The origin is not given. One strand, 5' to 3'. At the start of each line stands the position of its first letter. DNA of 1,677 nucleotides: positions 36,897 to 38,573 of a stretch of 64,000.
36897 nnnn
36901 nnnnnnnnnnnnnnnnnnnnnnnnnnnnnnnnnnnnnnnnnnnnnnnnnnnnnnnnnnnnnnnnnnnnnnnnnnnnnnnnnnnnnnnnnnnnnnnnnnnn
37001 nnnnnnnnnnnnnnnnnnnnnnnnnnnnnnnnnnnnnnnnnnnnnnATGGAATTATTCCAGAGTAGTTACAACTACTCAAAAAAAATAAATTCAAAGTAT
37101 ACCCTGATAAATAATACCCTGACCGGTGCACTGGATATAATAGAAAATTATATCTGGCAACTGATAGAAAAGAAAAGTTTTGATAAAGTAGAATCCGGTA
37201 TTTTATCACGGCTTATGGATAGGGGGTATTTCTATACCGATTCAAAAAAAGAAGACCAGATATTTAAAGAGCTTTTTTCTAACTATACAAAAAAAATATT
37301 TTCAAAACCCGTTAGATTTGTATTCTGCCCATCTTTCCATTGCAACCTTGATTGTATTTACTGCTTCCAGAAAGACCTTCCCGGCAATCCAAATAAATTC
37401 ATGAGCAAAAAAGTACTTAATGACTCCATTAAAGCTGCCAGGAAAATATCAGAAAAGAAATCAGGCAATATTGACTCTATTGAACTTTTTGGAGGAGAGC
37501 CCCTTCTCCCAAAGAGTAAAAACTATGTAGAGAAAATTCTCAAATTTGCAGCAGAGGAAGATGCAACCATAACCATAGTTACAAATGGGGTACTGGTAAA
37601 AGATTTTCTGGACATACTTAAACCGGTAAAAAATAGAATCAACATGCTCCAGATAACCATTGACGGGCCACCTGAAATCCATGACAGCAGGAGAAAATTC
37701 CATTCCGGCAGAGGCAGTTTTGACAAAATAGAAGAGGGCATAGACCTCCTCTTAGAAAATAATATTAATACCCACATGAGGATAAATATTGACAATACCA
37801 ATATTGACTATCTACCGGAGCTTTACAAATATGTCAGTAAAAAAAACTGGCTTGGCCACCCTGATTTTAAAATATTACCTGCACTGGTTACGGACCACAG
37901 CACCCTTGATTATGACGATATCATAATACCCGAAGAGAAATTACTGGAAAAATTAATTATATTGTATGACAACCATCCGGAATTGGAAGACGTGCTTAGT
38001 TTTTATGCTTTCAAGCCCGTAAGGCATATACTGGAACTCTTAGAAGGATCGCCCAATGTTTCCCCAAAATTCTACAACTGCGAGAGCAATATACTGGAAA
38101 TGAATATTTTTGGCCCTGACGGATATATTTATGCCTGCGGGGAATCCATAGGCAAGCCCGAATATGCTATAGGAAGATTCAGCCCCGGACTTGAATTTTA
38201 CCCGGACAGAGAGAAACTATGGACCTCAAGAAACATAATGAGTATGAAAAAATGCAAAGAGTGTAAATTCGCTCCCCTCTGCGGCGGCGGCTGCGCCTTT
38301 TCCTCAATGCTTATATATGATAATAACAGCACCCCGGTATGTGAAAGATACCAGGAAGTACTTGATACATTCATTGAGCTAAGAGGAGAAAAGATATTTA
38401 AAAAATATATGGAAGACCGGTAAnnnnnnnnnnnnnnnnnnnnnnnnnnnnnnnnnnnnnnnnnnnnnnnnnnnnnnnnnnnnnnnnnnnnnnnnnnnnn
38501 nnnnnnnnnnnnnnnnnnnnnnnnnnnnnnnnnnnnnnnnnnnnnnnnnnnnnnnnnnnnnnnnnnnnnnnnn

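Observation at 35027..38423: Candidate undescribed RiPP-like system: BlaI repressor, sensorless M56 peptidase, 40-aa Cys/Trp-rich peptide and radical SAM/SPASM maturase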

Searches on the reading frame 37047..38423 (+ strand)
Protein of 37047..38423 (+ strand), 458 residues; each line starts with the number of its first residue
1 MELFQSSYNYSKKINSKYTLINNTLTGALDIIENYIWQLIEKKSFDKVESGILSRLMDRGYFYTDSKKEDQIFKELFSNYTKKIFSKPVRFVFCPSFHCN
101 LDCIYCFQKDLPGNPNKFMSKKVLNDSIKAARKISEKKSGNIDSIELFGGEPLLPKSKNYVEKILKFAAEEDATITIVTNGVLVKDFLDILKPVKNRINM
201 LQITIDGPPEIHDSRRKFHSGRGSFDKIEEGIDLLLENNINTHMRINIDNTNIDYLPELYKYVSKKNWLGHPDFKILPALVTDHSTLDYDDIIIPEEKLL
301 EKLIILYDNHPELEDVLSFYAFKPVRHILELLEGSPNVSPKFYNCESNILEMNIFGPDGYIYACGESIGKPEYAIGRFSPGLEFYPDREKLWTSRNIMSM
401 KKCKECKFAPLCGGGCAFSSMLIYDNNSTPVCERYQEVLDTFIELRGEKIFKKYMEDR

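Call 4: search_protein_families(library=pfam, proteins=[window:37047-38423:+], max_evalue=0.01)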
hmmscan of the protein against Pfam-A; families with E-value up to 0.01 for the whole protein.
window:37047-38423:+ (458 aa): 2 families
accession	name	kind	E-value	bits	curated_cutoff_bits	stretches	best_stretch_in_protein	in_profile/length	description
PF04055.27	Radical_SAM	-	3.8e-20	73.1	29.5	1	96-262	4-165/166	Radical SAM superfamily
PF13353.11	Fer4_12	-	6.9e-08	33.3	22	1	98-224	14-131/137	4Fe-4S single cluster domain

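Call 5: search_protein_families(library=ncbifam, proteins=[window:37047-38423:+], max_evalue=0.01)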
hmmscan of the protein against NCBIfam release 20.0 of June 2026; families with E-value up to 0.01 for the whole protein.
window:37047-38423:+ (458 aa): 72 families (the best 25 are shown)
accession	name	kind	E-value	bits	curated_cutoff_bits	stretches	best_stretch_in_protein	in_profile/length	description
NF038107.1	rSAM_NF038107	equivalog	1.5e-54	185.5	600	1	6-449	4-433/444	Cys-every-fifth radical SAM/SPASM peptide maturase CefB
TIGR04334.1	rSAM_Clo7bot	equivalog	6.3e-41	140.4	600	2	6-265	3-264/440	radical SAM/SPASM domain Clo7bot peptide maturase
NF041298.1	rSAM_mat_DynA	equivalog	5.4e-39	134.2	450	1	92-429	4-334/356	dynobactin maturation radical SAM/SPASM protein DynA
TIGR04463.1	rSAM_vs_C_rich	equivalog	4.3e-37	127.9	525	1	16-420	9-398/438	TIGR04463 family radical SAM/SPASM RiPP maturase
TIGR04280.1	geopep_mat_rSAM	hypoth_equivalog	7.4e-36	124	400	2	9-264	9-258/428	geopeptide radical SAM maturase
NF047865.1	rSAM_PapB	equivalog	5.4e-33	114.6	340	1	98-418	12-318/330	PapB family radical SAM/SPASM ranthipeptide maturase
NF040899.1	ryptide_rSAM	equivalog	5.9e-33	114.3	600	1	10-426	28-434/464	radical SAM/SPASM ryptide class RiPP maturase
TIGR03942.1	sulfatase_rSAM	equivalog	2.4e-29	102.5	349.45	1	96-440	8-351/363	anaerobic sulfatase maturase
TIGR03974.1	rSAM_six_Cys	equivalog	3.7e-29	101.9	425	1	55-423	68-423/451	thioether cross-link-forming SCIFF peptide maturase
TIGR04064.1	rSAM_nif11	equivalog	9.7e-26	90.5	518.7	2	98-245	87-234/459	nif11-like peptide radical SAM maturase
NF052473.1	rSAM_FlmE_OhkG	exception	4.2e-25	88.4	500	2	13-261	11-274/481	FlmE/OhkG family radical SAM/SPASM peptide maturase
NF041707.1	rSAM_YhhB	equivalog_domain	1.1e-22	80.5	445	1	98-242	11-159/369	cyclophane-forming radical SAM/SPASM peptide maturase YhhB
NF040492.1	not_ScfB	exception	2.7e-22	79.3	855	1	41-422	54-421/450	ScfB-related radical SAM/SPASM orphan maturase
TIGR03906.1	quino_hemo_SAM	equivalog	1.1e-21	77.1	453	1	98-444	103-441/467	quinohemoprotein amine dehydrogenase maturation protein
TIGR04083.1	rSAM_pep_methan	hypoth_equivalog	3.3e-21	75.6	300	1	93-451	4-348/376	TIGR04083 family peptide-modifying radical SAM enzyme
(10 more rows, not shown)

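Call 8: find_homologous_proteins(query=window:37047-38423:+, max_evalue=1e-10)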
Query window:37047-38423:+ (458 aa): 329 proteins with E <= 1e-10 among 6713 candidates; the best 120 are listed.
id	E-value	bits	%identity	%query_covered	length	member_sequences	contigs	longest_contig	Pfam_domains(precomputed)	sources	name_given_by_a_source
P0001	0.0e+0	1054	100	100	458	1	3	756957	PF04055.28,PF13353.12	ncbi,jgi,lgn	-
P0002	9.3e-248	841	79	100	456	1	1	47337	PF04055.28,PF13353.12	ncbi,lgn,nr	ncbi:MAG: radical SAM protein [Actinomycetota bacterium]|nr:radical SAM protein [Actinomycetota bact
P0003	8.6e-244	828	75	100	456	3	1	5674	PF04055.28,PF13353.12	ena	-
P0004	1.1e-232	791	73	99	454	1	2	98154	PF04055.28,PF13353.12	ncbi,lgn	-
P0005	4.3e-227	773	71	100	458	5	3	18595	PF04055.28,PF13353.12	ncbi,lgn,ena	-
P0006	2.6e-226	770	71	100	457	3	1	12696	PF04055.28,PF13353.12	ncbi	-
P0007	2.1e-225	767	71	99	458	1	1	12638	PF04055.28,PF13353.12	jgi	-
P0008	2.1e-225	767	71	100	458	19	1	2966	PF04055.28,PF13353.12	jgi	-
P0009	2.8e-225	767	71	99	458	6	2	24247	PF04055.28,PF13353.12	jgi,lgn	-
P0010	7.9e-225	765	72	100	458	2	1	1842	PF04055.28,PF13353.12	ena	-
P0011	8.4e-225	765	70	100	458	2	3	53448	PF04055.28,PF13353.12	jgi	-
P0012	1.5e-222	758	69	99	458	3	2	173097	PF04055.28,PF13353.12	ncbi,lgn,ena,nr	ncbi:GTP 3',8-cyclase [subsurface metagenome]|nr:4Fe-4S cluster-binding domain-containing protein [C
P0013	1.9e-222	757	70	100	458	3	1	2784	PF04055.28,PF13353.12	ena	-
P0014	2.0e-222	757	71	99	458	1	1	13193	PF04055.28,PF13353.12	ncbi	-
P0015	2.6e-222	757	70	100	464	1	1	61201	PF04055.28,PF13353.12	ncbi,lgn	-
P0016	3.6e-222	756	70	99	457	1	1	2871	PF04055.28,PF13353.12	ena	-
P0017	2.2e-221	754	69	100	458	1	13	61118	PF04055.28,PF13353.12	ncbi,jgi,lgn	-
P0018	5.4e-221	752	70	100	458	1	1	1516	PF04055.28,PF13353.12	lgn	-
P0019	1.5e-220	751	69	100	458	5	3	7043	PF04055.28,PF13353.12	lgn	-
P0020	1.5e-220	751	70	100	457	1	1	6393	PF04055.28,PF13353.12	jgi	-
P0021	2.9e-220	750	69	99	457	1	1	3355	PF04055.28,PF13353.12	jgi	-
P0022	1.4e-219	748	70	98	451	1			PF04055.28,PF13353.12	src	-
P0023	4.1e-219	746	68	99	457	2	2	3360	PF04055.28,PF13353.12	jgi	-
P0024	8.5e-219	745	69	99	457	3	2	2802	PF04055.28,PF13353.12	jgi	jgi:uncharacterized protein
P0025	8.8e-219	745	69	100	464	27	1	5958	PF04055.28,PF13353.12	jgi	-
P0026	4.1e-218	743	68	100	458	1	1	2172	PF04055.28,PF13353.12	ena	-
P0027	1.4e-217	741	68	99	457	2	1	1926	PF04055.28,PF13353.12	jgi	jgi:uncharacterized protein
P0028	2.1e-217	741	68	100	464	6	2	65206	PF04055.28,PF13353.12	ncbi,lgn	-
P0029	5.4e-217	739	67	100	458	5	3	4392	PF04055.28,PF13353.12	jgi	-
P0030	9.0e-217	739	66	100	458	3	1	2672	PF04055.28,PF13353.12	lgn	-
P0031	9.3e-217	738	68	99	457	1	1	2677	PF04055.28,PF13353.12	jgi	jgi:uncharacterized protein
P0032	1.4e-216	738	67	99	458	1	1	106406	PF04055.28,PF13353.12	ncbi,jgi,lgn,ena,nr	ncbi:MAG: radical SAM protein [Actinomycetota bacterium]|nr:radical SAM protein [Actinomycetota bact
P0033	2.0e-216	737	67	99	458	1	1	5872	PF04055.28,PF13353.12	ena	-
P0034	2.4e-216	737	68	99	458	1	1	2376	PF04055.28,PF13353.12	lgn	-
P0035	3.1e-216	737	67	100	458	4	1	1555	PF04055.28,PF13353.12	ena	-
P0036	3.2e-216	737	66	99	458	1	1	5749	PF04055.28,PF13353.12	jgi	-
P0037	3.5e-216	737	68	100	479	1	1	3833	PF04055.28,PF13353.12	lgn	-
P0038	4.5e-216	736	68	100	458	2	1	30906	PF04055.28,PF13353.12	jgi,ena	-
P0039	7.5e-216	735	68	99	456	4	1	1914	PF04055.28,PF13353.12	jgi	-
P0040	9.8e-216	735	68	100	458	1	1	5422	PF04055.28,PF13353.12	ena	-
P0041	1.8e-215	734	68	100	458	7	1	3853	PF04055.28,PF13353.12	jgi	-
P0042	4.6e-215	733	68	100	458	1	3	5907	PF04055.28,PF13353.12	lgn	-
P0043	3.2e-214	730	67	100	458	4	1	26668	PF04055.28,PF13353.12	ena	-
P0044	4.8e-214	730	68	100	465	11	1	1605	PF04055.28,PF13353.12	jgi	-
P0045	1.0e-213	728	66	100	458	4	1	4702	PF04055.28,PF13353.12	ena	-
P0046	5.0e-204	697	64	99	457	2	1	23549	PF04055.28,PF13353.12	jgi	-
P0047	8.2e-204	696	63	99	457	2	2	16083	PF04055.28,PF13353.12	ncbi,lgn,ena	-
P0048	1.5e-201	688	69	91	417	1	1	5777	PF04055.28,PF13353.12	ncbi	-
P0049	3.9e-191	654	60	100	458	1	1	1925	PF04055.28,PF13353.12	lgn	-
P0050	1.4e-189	649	61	99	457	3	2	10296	PF04055.28,PF13353.12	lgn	-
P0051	3.9e-189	647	59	100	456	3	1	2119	PF04055.28,PF13353.12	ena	-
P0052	4.3e-184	631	59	99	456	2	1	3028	PF04055.28,PF13353.12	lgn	-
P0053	6.1e-183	627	59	100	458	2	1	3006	PF04055.28,PF13353.12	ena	-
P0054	3.5e-181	621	57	99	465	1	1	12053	PF04055.28,PF13353.12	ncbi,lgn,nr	ncbi:MAG: radical SAM protein [Actinobacteria bacterium]|nr:radical SAM protein [Actinomycetota bact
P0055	6.5e-181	620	58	99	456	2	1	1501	PF04055.28,PF13353.12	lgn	-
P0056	1.0e-178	613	58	99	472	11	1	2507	PF04055.28,PF13353.12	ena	-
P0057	2.4e-178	612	57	100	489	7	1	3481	PF04055.28,PF13353.12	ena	-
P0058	4.9e-178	611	58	99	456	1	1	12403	PF04055.28,PF13353.12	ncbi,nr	ncbi:radical SAM protein [bacterium]|nr:radical SAM protein [bacterium]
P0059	5.7e-175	601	56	100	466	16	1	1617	PF04055.28,PF13353.12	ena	-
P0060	9.0e-175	600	56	100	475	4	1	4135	PF04055.28,PF13353.12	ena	-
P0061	1.2e-174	600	56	99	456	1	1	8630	PF04055.28,PF13353.12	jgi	-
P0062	1.8e-173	596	55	100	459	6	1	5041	PF04055.28,PF13353.12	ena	-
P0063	5.4e-173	594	56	100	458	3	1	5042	PF04055.28,PF13353.12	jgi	-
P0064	8.3e-173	594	56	100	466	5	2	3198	PF04055.28,PF13353.12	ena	-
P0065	1.1e-172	593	56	99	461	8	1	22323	PF04055.28,PF13353.12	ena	-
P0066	6.9e-172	591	56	100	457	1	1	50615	PF04055.28,PF13353.12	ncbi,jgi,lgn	jgi:uncharacterized protein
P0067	1.7e-171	589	55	99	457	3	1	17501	PF04055.28,PF13353.12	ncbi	-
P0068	1.9e-171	589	56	99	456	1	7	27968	PF04055.28,PF13353.12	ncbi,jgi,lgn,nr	ncbi:MAG: radical SAM protein [Actinobacteria bacterium]|nr:radical SAM protein [Actinomycetota bact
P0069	2.5e-171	589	56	99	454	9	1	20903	PF04055.28,PF13353.12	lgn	-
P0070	1.2e-170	586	56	100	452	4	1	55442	PF04055.28,PF13353.12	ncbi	-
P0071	4.3e-170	585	56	100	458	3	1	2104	PF04055.28,PF13353.12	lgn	-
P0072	7.3e-169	581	68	77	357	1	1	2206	PF04055.28,PF13353.12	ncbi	ncbi:MAG TPA: radical SAM protein, partial [Candidatus Hydromicrobium sp.]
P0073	3.1e-168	579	55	99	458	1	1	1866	PF04055.28,PF13353.12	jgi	jgi:uncharacterized protein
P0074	5.4e-168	578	54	99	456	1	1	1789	PF04055.28,PF13353.12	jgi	jgi:uncharacterized protein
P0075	1.2e-166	573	55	99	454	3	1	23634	PF04055.28,PF13353.12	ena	-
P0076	2.0e-166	573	53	99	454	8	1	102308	PF04055.28,PF13353.12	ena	-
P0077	4.9e-166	571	54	100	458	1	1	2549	PF04055.28,PF13353.12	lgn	-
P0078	9.4e-166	570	55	99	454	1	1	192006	PF04055.28,PF13353.12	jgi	jgi:uncharacterized protein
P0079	9.5e-166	570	54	100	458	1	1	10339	PF04055.28,PF13353.12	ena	-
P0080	1.1e-164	567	55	99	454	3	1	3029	PF04055.28,PF13353.12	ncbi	-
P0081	2.4e-164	566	54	100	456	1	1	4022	PF04055.28,PF13353.12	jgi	jgi:uncharacterized protein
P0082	2.6e-164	566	54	100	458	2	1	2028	PF04055.28,PF13353.12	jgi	jgi:uncharacterized protein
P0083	1.2e-163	563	54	99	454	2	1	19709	PF04055.28,PF13353.12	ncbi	-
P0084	4.7e-162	558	53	99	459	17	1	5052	PF04055.28,PF13353.12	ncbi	ncbi:MAG: radical SAM protein [Candidatus Humimicrobiaceae bacterium]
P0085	6.8e-161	554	52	99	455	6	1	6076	PF04055.28,PF13353.12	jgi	jgi:uncharacterized protein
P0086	8.5e-161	554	51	99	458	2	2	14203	PF04055.28,PF13353.12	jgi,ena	-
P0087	9.8e-160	550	52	99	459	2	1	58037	PF04055.28,PF13353.12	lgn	-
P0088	9.1e-159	547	54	95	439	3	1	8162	PF04055.28,PF13353.12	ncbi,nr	ncbi:MAG: radical SAM protein [Actinobacteria bacterium]|nr:radical SAM protein [Actinomycetota bact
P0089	6.3e-158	545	52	99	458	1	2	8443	PF04055.28,PF13353.12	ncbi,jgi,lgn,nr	ncbi:MAG: radical SAM protein [Actinobacteria bacterium]|nr:radical SAM protein [Actinomycetota bact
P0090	1.0e-157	544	56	93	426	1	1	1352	PF04055.28,PF13353.12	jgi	-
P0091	1.5e-157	543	57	89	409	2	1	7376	PF04055.28,PF13353.12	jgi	-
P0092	7.7e-156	538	54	95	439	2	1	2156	PF04055.28,PF13353.12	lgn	-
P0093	3.6e-155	535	53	99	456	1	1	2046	PF04055.28,PF13353.12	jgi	-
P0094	4.7e-155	535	53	99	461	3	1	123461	PF04055.28,PF13353.12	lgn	-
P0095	2.2e-154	533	51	99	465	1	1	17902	PF04055.28,PF13353.12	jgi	-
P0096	2.3e-154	533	53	95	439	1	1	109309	PF04055.28,PF13353.12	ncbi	-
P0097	3.9e-153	529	53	95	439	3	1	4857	PF04055.28,PF13353.12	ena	-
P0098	4.4e-152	525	52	99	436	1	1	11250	PF04055.28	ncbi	-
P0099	6.0e-150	518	52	95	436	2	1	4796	PF04055.28,PF13353.12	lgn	-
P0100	5.0e-148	512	50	99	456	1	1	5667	PF04055.28,PF13353.12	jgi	jgi:uncharacterized protein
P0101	9.9e-146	504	49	99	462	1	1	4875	PF04055.28,PF13353.12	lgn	-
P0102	1.8e-140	487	56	85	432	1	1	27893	PF04055.28,PF13353.12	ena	-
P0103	1.0e-136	475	48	99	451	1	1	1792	PF04055.28,PF13353.12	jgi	jgi:uncharacterized protein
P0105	1.7e-125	438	68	61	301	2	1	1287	PF04055.28,PF13353.12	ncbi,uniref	ncbi:unnamed protein product [marine sediment metagenome]|uniref:Radical SAM core domain-containing 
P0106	1.2e-123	432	55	74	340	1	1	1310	PF04055.28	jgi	-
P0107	5.7e-118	413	65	60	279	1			PF04055.28,PF13353.12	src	-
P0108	3.8e-115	403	64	60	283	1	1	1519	PF04055.28,PF13353.12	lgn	-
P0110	8.7e-111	389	51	74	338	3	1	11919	PF04055.28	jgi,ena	-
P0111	3.8e-103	364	65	54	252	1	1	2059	PF04055.28,PF13353.12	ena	-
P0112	5.9e-100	353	39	94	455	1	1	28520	PF04055.28,PF13353.12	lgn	-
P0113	7.8e-100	353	39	96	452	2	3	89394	PF04055.28,PF13353.12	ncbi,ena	-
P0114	7.4e-99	350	39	95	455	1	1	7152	PF04055.28,PF13353.12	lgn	-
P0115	1.3e-98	349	38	94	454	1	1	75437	PF04055.28,PF13353.12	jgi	-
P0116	1.5e-97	345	38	94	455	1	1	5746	PF04055.28,PF13353.12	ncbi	-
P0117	2.1e-97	345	38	97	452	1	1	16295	PF04055.28,PF13353.12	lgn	-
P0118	2.3e-97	345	39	95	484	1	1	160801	PF04055.28,PF13353.12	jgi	-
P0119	3.6e-97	344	39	95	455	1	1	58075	PF04055.28,PF13353.12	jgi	-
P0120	4.1e-97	344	38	94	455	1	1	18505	PF04055.28,PF13353.12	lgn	-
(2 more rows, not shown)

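Call 9: find_related_loci(query=window:37047-38423:+, collection=genome_contigs, flank=6000)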
Query window:37047-38423:+ (458 aa) in genome_contigs; peptide patterns used: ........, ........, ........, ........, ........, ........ (x = any residue, [..] = any of these).
69 stretches matched a pattern; 1 encode a relative of the query (tblastn E <= 1e-3); 1 distinct loci.
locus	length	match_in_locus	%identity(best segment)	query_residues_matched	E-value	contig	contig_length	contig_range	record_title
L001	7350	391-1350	29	73-422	6e-34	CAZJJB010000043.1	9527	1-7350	MAG TPA_asm: uncultured Desulfurococcales archaeon isolate SRP041649_co1_29 genome assembly, contig: NODE_1387_length_95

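Call 10: find_encoding_contigs(protein=P0002, flank=5000, max_places=3)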
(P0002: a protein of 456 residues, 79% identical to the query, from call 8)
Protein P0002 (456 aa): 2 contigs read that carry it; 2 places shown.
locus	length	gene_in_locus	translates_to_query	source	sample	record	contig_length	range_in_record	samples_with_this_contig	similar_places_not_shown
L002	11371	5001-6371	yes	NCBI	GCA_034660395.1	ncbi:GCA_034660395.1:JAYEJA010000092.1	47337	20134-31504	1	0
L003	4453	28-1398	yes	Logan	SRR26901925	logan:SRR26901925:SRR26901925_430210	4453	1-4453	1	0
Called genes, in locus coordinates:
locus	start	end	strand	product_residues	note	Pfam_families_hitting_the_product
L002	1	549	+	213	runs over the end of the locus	PF04203:Sortase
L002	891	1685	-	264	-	PF00809:Pterin_bind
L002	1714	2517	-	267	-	PF00497:SBP_bac_3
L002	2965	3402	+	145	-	PF03965:Penicillinase_R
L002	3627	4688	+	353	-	PF05569:Peptidase_M56, PF01435:Peptidase_M48 (weak)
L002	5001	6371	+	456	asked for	PF04055:Radical_SAM, PF13353:Fer4_12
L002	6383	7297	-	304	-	PF00763:THF_DHG_CYH, PF02882:THF_DHG_CYH_C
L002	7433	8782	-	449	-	PF04060:FeS, PF03599:CdhD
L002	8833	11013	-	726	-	PF18537:CODH_A_N, PF03598:CdhC, PF19436:ACS_CODH_B_C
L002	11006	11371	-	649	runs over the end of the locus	PF03063:Prismane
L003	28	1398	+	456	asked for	PF04055:Radical_SAM, PF13353:Fer4_12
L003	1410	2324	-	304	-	PF00763:THF_DHG_CYH, PF02882:THF_DHG_CYH_C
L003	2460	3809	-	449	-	PF04060:FeS, PF03599:CdhD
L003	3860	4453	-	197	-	?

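Call 11: find_encoding_contigs(protein=P0012, flank=5000, max_places=3)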
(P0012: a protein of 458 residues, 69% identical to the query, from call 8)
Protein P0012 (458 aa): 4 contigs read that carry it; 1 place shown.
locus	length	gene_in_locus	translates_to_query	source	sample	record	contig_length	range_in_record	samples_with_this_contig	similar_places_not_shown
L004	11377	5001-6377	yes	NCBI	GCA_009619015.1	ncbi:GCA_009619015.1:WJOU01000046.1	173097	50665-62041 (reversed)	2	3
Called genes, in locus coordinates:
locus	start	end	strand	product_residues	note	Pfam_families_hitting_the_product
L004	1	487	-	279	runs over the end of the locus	PF00392:GntR, PF07702:UTRA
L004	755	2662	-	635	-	PF00111:Fer2 (weak), PF17650:RACo_linker, PF17651:Raco_middle, PF14574:RACo_C_ter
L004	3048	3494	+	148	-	PF03965:Penicillinase_R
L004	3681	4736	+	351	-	PF05569:Peptidase_M56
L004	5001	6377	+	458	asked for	PF04055:Radical_SAM, PF13353:Fer4_12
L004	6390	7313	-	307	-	PF00763:THF_DHG_CYH, PF02882:THF_DHG_CYH_C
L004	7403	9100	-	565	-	PF01268:FTHFS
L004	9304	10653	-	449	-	PF04060:FeS, PF03599:CdhD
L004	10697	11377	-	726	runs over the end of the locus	PF18537:CODH_A_N, PF03598:CdhC, PF19436:ACS_CODH_B_C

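Call 12: find_encoding_contigs(protein=P0078, flank=5000, max_places=3)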
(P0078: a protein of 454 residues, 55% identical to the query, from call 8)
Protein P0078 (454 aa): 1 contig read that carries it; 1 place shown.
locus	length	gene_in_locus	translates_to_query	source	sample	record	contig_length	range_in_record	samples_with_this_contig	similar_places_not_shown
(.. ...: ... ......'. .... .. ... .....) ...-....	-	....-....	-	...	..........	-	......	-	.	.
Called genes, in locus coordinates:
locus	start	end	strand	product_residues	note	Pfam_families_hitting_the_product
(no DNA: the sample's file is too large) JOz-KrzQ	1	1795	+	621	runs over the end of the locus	PF00989:PAS, PF08448:PAS_4 (weak), PF13426:PAS_9, PF00989:PAS (weak), PF13426:PAS_9, PF00990:GGDEF, PF01966:HD, PF13487:HD_5, +3 more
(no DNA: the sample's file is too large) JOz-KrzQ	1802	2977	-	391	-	PF13185:GAF_2 (weak), PF08668:HDOD (weak), PF13487:HD_5, PF01966:HD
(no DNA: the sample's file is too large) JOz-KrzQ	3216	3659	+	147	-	PF03965:Penicillinase_R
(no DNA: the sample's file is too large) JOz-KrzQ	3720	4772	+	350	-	PF05569:Peptidase_M56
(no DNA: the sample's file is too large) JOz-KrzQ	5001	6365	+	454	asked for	PF04055:Radical_SAM, PF13353:Fer4_12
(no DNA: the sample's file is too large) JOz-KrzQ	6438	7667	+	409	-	PF16491:Peptidase_M48_N, PF01435:Peptidase_M48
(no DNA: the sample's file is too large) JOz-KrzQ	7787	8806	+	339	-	PF00106:adh_short, PF01073:3Beta_HSD, PF01370:Epimerase, PF02719:Polysacc_synt_2, PF04321:RmlD_sub_bind, PF07993:NAD_binding_4, PF13460:NAD_binding_10, PF16363:GDP_Man_Dehyd, +2 more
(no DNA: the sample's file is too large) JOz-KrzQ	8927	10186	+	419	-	PF01408:GFO_IDH_MocA, PF02894:GFO_IDH_MocA_C, PF22725:GFO_IDH_MocA_C3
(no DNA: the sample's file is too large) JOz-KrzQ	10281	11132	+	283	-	PF01261:AP_endonuc_2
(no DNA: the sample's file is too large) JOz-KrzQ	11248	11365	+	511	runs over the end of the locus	PF00370:FGGY_N, PF02782:FGGY_C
